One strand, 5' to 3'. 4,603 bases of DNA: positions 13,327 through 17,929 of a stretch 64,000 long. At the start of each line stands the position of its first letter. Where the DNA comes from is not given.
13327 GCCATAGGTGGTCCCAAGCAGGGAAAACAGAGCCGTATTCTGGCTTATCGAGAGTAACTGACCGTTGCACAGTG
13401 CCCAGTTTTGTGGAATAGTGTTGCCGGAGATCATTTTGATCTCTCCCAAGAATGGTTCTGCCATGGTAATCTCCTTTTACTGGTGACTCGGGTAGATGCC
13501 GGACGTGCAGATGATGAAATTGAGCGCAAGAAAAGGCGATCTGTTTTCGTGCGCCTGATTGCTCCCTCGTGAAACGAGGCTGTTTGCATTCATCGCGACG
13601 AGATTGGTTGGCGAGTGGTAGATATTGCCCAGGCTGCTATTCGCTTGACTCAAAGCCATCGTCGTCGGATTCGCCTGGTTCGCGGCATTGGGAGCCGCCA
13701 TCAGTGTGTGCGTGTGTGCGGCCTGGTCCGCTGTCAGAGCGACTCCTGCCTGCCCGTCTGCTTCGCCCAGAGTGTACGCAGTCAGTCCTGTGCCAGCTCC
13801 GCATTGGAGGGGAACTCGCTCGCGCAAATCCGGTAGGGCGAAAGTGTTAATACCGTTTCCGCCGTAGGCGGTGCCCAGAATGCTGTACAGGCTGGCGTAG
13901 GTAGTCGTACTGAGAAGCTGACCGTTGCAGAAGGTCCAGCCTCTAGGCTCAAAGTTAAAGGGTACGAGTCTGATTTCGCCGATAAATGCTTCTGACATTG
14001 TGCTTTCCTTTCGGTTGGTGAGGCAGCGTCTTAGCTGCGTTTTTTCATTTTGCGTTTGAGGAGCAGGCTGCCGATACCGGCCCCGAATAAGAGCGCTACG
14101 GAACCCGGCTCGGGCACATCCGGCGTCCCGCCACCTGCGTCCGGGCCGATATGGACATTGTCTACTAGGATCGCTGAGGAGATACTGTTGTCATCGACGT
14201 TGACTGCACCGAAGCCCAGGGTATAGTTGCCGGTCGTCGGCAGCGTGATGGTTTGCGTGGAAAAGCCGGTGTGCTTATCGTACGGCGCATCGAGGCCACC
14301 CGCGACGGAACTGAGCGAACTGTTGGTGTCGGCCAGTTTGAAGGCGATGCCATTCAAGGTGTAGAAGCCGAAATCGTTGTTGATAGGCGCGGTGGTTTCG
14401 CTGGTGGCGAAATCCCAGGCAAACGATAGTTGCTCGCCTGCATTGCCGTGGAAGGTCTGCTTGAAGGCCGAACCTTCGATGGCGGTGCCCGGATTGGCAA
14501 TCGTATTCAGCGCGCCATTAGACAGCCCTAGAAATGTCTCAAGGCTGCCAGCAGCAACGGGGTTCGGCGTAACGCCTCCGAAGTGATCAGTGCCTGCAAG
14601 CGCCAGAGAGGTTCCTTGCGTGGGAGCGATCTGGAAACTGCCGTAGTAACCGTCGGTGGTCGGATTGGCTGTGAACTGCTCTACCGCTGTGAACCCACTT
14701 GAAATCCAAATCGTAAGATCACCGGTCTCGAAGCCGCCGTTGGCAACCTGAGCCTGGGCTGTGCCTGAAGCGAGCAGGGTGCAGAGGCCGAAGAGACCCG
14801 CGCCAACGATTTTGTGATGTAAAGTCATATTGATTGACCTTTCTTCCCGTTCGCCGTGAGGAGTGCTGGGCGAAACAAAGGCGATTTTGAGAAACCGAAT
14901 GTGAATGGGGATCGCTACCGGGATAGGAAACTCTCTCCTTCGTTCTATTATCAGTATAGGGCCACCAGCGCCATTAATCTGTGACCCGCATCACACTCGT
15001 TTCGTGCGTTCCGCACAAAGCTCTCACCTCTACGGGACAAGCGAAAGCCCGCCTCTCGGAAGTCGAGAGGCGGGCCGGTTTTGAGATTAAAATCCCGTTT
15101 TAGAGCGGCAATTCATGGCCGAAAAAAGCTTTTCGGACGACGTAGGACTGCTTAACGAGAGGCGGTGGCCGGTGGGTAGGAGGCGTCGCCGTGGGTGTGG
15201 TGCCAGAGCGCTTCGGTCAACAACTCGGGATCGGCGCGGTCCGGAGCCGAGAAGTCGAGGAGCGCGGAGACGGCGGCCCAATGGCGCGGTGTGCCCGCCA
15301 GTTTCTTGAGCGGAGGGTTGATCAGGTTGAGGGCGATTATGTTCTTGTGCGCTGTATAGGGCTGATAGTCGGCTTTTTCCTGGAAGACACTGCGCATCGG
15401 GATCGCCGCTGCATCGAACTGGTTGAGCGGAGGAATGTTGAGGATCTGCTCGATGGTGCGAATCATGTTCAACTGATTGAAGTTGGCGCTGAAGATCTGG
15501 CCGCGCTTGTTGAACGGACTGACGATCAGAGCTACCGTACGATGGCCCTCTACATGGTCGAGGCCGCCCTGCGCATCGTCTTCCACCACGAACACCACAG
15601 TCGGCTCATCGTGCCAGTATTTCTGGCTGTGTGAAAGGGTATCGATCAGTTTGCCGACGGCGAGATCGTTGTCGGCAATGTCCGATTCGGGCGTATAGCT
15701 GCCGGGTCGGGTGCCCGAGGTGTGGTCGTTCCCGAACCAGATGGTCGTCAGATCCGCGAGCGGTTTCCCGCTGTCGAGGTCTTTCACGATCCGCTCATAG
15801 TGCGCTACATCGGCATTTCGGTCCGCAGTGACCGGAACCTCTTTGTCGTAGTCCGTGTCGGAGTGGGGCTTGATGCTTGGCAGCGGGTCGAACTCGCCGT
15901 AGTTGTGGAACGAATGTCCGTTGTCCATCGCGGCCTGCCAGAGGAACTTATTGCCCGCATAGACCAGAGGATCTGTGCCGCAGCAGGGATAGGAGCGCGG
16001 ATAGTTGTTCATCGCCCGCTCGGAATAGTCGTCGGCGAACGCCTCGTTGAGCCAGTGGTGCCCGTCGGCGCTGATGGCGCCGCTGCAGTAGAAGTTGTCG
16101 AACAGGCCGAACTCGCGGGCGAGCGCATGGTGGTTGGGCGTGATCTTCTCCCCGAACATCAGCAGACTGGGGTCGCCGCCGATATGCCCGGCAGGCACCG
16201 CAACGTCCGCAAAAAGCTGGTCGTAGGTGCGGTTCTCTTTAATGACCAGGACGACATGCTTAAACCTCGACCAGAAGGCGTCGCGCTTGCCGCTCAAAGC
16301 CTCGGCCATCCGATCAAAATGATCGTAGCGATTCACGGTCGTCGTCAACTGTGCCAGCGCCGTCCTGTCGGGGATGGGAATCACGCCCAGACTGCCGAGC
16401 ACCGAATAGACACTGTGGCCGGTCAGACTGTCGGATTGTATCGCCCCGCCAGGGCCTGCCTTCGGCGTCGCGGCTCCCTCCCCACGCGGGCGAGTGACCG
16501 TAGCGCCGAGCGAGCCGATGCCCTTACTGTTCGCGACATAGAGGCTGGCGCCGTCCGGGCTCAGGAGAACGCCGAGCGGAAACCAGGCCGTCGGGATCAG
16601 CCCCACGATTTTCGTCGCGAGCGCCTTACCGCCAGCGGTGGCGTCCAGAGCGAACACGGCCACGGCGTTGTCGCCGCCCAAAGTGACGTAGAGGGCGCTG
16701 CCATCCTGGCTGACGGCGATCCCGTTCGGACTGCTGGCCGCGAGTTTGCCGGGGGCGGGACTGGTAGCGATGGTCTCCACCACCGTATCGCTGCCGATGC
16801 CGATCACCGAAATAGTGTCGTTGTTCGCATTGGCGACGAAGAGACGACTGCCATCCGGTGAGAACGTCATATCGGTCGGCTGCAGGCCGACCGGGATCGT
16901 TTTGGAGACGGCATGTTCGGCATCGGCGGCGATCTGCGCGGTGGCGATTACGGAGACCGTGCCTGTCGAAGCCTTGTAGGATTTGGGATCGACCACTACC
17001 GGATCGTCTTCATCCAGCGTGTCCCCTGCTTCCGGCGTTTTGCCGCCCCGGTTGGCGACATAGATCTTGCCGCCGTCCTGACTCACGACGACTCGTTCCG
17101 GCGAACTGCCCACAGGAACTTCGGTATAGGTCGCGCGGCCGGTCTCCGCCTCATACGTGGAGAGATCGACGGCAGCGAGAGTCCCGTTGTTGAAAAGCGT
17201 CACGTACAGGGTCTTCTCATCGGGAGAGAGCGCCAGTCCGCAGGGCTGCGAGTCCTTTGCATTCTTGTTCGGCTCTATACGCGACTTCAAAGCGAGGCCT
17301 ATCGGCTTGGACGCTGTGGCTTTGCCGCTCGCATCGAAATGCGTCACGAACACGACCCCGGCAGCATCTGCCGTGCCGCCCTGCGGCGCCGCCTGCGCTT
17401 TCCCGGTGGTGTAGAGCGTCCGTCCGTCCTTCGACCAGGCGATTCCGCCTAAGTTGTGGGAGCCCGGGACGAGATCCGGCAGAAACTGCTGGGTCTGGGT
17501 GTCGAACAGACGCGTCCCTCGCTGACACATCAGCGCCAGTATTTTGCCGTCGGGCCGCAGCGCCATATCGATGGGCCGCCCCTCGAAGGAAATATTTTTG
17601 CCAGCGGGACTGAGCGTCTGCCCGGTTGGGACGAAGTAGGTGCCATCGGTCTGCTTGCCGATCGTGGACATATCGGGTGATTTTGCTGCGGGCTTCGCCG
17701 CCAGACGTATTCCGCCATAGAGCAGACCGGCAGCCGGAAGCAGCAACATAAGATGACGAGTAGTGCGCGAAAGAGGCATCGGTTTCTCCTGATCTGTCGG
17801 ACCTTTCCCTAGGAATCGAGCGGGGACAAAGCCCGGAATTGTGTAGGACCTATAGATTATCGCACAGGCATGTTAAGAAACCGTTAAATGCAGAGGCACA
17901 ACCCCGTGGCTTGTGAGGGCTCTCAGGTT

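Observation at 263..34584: Four BTAD–NB-ARC–TPR loci in 35 kb, each intact copy immediately followed by a secreted-protein gene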

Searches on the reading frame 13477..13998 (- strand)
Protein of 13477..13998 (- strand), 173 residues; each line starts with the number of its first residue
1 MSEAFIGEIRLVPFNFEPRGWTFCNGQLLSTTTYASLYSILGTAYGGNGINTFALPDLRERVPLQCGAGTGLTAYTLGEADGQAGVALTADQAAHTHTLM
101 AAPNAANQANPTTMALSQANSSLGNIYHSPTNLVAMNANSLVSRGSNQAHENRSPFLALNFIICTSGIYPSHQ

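Call 71: search_protein_families(library=pfam, proteins=[window:13477-13998:-], max_evalue=0.001)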
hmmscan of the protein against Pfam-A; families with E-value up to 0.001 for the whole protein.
window:13477-13998:- (173 aa): 1 family
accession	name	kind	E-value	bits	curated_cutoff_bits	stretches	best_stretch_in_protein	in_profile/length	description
PF07484.17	Collar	-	8.2e-26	90.2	24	1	7-63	1-57/57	Phage Tail Collar Domain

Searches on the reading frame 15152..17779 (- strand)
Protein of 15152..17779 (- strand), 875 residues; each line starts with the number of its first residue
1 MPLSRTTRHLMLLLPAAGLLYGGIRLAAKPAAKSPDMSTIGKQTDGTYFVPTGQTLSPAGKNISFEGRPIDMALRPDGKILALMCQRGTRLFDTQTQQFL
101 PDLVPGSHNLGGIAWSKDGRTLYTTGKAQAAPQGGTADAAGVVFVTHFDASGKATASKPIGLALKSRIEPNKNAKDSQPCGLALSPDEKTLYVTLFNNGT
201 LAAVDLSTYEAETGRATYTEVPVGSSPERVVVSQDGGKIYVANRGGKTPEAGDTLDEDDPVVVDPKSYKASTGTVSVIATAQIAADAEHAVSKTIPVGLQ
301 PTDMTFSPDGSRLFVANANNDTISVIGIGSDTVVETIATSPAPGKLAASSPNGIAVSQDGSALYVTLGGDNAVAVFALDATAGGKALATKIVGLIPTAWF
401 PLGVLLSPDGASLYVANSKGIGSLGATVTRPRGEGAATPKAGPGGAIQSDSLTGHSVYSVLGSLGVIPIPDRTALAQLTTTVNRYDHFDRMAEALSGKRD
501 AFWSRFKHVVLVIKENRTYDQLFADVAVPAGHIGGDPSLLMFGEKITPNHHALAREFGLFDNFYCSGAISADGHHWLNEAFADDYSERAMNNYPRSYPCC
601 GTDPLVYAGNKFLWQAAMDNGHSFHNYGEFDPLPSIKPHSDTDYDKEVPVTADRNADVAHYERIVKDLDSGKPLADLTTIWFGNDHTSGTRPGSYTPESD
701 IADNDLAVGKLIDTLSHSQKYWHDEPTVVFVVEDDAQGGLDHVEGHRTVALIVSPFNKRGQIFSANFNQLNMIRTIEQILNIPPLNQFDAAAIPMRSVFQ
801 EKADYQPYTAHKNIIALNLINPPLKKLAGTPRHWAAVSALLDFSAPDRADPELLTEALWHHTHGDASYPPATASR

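Call 3: search_protein_families(library=pfam, proteins=[window:15152-17779:-], max_evalue=0.01)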
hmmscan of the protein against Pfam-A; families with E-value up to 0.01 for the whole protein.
window:15152-17779:- (875 aa): 8 families
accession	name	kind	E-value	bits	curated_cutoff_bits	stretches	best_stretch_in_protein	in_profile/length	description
PF10282.15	Lactonase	-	4.1e-15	56.3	21.7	2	182-332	196-324/344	Lactonase, 7-bladed beta-propeller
PF08450.18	SGL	-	3.6e-10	40.3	26.3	0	134-244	90-202/246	SMP-30/Gluconolactonase/LRE-like region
PF04185.19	Phosphoesterase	-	5.1e-10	39.5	23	1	541-783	101-356/356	Phosphoesterase family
PF25174.1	Beta-prop_THOC3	-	5.4e-06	26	305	0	293-377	83-157/272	THOC3 beta-propeller domain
PF07676.18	PD40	-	8.8e-06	26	20.9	0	100-123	1-24/38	WD40-like Beta Propeller Repeat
PF01436.27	NHL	-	0.0003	21.1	20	0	226-245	3-21/28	NHL repeat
PF21783.3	YNCE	-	0.00042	20.2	27.1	0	278-339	49-110/339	YNCE-like beta-propeller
PF12894.13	ANAPC4_WD40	-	0.0045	17.6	22.9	0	72-117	44-90/91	Anaphase-promoting complex subunit 4 WD40 domain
